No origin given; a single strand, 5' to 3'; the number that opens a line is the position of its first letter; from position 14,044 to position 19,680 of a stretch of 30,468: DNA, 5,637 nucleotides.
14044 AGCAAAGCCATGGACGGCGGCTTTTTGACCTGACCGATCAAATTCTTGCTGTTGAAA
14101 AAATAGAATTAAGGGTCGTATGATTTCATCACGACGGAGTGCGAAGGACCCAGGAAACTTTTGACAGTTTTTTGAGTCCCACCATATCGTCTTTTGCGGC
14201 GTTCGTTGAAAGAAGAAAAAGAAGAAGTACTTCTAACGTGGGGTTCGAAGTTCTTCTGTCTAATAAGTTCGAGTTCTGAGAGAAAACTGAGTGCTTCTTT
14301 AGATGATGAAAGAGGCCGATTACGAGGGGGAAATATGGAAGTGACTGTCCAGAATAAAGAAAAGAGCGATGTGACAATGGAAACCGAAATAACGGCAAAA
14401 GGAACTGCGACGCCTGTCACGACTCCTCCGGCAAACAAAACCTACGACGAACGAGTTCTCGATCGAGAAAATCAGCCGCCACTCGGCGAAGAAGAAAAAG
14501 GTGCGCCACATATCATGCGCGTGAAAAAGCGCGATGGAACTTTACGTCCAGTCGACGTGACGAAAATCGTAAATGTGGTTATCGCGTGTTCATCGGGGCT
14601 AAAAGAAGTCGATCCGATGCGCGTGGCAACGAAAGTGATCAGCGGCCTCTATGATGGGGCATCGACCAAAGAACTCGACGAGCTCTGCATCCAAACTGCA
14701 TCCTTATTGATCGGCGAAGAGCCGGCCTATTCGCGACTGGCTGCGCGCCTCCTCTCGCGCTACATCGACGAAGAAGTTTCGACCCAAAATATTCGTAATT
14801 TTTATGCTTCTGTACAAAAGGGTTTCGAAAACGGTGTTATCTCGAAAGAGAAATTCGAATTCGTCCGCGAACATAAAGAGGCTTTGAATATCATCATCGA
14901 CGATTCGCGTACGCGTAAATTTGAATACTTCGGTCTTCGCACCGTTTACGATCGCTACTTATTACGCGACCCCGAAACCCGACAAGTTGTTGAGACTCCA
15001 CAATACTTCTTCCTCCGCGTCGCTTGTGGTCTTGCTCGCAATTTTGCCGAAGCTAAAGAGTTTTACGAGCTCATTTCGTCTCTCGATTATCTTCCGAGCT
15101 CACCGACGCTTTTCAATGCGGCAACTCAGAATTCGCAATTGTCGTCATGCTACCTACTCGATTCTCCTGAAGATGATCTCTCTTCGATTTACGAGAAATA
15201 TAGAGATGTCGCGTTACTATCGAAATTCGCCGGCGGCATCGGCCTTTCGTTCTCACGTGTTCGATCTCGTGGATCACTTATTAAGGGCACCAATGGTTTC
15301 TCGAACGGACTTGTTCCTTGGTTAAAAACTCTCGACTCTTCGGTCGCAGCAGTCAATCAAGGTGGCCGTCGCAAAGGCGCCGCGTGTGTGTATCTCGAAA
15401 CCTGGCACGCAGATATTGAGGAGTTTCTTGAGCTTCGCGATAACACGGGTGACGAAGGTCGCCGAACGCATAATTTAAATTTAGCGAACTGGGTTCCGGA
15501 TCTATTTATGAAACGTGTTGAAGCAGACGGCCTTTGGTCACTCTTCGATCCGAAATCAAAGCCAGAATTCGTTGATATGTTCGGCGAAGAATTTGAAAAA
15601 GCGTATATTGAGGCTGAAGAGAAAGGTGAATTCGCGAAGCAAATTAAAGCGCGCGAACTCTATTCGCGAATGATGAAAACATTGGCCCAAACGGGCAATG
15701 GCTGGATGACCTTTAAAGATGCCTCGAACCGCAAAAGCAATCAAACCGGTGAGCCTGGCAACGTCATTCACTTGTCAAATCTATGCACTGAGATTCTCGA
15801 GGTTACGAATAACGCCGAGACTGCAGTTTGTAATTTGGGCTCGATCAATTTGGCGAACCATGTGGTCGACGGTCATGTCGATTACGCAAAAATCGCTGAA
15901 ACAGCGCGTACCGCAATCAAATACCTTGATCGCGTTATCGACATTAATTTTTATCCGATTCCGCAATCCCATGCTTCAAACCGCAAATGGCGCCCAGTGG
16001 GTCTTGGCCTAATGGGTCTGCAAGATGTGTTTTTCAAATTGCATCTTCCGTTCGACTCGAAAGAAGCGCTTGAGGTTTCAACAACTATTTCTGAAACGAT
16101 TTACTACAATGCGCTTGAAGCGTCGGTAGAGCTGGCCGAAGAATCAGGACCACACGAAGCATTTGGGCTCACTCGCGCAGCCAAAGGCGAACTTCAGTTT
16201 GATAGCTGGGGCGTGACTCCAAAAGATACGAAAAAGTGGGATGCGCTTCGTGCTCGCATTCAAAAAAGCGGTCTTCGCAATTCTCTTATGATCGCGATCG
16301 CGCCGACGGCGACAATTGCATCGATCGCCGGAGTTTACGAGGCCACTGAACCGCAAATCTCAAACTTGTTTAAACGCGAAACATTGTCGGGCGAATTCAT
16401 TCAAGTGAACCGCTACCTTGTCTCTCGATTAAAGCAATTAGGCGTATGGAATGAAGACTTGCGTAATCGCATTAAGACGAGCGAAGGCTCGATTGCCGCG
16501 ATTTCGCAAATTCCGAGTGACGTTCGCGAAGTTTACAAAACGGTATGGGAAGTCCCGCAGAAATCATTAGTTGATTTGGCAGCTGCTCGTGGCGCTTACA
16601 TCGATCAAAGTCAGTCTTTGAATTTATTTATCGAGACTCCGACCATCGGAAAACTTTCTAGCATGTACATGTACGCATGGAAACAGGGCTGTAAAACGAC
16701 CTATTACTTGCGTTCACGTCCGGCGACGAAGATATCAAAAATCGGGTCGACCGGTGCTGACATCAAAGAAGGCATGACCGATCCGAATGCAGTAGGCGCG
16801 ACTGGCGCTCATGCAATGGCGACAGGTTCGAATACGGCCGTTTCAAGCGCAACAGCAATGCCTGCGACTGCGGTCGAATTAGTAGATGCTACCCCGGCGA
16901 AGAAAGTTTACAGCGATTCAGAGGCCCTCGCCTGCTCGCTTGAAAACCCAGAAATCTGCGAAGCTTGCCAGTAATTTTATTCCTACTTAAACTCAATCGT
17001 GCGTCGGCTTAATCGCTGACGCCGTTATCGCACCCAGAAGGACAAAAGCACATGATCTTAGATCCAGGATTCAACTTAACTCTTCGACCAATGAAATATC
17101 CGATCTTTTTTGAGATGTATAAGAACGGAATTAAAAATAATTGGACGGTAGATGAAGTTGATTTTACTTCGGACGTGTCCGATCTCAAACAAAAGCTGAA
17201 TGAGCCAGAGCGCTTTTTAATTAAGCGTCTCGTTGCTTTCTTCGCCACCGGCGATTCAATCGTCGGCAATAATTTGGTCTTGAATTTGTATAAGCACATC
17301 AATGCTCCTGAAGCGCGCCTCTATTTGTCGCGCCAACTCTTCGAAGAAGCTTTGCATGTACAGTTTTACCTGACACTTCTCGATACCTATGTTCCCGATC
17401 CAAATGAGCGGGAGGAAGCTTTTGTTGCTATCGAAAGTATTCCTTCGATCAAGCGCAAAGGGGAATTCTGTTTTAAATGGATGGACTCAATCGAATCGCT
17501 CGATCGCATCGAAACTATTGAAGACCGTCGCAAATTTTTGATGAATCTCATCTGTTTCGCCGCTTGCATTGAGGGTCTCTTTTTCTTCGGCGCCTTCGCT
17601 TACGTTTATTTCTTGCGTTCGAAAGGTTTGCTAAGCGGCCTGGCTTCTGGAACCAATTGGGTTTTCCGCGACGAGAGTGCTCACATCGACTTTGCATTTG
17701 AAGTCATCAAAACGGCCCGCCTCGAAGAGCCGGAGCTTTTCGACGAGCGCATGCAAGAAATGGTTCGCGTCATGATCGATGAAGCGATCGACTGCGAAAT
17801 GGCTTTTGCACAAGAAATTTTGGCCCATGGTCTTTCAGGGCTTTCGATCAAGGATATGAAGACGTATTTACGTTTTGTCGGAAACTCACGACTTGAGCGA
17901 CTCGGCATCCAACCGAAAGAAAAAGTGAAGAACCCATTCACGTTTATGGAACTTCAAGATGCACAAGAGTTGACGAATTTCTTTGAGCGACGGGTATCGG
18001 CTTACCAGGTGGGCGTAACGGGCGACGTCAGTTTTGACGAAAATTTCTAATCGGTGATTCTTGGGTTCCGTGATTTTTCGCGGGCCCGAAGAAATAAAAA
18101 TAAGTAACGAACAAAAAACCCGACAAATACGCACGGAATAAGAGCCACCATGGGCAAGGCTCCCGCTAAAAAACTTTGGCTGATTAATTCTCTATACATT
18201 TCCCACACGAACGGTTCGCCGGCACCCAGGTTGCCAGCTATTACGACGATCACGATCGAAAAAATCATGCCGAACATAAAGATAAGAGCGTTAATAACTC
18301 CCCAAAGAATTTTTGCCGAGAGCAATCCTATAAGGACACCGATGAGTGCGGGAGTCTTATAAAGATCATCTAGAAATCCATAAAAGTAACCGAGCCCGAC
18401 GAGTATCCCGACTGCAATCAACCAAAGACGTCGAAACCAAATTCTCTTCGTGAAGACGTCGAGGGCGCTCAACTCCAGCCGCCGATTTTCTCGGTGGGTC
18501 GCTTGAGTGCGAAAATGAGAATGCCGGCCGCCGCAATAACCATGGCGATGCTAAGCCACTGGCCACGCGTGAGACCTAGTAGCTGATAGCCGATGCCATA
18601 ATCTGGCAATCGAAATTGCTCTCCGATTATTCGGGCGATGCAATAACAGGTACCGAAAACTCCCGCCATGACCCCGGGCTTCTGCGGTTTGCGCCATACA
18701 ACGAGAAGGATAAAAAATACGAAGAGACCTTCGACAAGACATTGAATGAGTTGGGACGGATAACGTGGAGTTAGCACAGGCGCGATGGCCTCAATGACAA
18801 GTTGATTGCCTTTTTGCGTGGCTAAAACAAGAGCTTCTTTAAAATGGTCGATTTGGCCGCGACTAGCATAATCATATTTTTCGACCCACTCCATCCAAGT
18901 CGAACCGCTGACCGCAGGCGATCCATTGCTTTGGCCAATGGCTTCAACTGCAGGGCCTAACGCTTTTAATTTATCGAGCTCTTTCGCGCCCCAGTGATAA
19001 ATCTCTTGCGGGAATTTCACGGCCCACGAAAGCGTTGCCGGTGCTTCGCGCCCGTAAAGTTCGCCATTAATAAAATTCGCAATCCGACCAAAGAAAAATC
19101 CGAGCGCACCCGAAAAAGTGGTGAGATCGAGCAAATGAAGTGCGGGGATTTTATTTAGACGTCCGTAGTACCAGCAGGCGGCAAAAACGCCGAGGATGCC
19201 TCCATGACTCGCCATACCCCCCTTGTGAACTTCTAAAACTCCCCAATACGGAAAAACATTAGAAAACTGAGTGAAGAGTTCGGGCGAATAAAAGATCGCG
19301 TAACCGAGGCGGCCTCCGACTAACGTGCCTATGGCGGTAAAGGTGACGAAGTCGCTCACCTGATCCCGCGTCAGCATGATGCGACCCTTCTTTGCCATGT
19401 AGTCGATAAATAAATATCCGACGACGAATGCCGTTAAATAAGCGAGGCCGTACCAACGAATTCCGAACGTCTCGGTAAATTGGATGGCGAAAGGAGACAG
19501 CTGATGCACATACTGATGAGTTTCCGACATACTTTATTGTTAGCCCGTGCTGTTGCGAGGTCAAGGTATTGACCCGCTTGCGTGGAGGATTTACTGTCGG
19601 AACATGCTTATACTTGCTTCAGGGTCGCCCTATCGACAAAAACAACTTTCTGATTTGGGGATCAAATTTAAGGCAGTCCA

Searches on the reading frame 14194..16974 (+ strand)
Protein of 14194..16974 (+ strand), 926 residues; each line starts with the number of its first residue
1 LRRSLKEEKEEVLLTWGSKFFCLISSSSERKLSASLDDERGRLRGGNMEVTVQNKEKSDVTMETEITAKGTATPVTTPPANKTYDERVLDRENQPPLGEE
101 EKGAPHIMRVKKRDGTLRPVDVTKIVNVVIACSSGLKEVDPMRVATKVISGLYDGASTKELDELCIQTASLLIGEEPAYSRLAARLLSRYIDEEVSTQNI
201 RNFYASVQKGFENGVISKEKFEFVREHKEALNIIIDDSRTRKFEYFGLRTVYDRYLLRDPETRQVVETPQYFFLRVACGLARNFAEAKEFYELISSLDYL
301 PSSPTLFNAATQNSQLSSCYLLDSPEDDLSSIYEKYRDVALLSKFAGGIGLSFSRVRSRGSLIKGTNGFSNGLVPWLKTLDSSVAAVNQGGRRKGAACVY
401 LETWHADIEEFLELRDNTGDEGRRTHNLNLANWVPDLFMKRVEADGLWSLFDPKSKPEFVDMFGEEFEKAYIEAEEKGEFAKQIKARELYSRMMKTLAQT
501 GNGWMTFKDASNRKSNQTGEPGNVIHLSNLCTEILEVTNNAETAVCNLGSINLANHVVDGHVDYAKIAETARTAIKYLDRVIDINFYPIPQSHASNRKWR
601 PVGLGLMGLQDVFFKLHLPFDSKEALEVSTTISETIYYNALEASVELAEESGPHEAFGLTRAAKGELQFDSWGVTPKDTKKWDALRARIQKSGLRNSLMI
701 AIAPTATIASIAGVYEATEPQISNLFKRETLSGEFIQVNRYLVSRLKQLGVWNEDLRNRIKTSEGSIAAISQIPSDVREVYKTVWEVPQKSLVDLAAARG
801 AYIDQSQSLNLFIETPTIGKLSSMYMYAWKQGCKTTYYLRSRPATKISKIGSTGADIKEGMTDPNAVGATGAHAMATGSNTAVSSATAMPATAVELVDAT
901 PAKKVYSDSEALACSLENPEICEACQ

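Call 8: search_protein_families(library=pfam, proteins=[window:14194-16974:+], max_evalue=0.001)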
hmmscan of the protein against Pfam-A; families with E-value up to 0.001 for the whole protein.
window:14194-16974:+ (926 aa): 3 families
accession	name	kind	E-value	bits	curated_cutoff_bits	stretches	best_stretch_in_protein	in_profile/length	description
PF02867.20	Ribonuc_red_lgC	-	1.3e-197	658.1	23.9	1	317-839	1-523/523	Ribonucleotide reductase, barrel domain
PF00317.26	Ribonuc_red_lgN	-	4.4e-23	81.6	28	1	242-313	2-76/77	Ribonucleotide reductase, all-alpha domain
PF03477.21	ATP-cone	-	1.9e-10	41.6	25.8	1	108-193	1-87/88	ATP cone domain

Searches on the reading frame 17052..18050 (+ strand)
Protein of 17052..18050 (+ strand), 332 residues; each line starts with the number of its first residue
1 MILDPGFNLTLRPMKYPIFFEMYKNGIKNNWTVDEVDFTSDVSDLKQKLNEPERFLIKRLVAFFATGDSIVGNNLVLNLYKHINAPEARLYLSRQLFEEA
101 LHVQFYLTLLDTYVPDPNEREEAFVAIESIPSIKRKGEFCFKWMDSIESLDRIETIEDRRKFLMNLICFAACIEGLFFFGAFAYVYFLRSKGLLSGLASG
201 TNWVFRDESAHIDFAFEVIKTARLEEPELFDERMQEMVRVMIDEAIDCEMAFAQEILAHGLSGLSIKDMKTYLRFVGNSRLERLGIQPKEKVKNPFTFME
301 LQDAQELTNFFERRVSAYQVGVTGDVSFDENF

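Call 8: search_protein_families(library=pfam, proteins=[window:17052-18050:+], max_evalue=0.001)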
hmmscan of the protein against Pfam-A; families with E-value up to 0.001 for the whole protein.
window:17052-18050:+ (332 aa): 1 family
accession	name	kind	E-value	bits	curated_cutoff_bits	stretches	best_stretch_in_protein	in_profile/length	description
PF00268.27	Ribonuc_red_sm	-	3.4e-78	263.3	33.6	1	10-289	3-273/281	Ribonucleotide reductase, small chain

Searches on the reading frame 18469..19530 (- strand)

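Call 8: search_protein_families(library=pfam, proteins=[window:18469-19530:-], max_evalue=0.001)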
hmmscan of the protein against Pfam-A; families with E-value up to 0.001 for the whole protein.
window:18469-19530:- (353 aa): 1 family
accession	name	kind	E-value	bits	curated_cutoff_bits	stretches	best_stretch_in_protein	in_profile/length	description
PF01790.23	LGT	-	8.6e-55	186.1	24.9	1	14-339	2-239/240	Prolipoprotein diacylglyceryl transferase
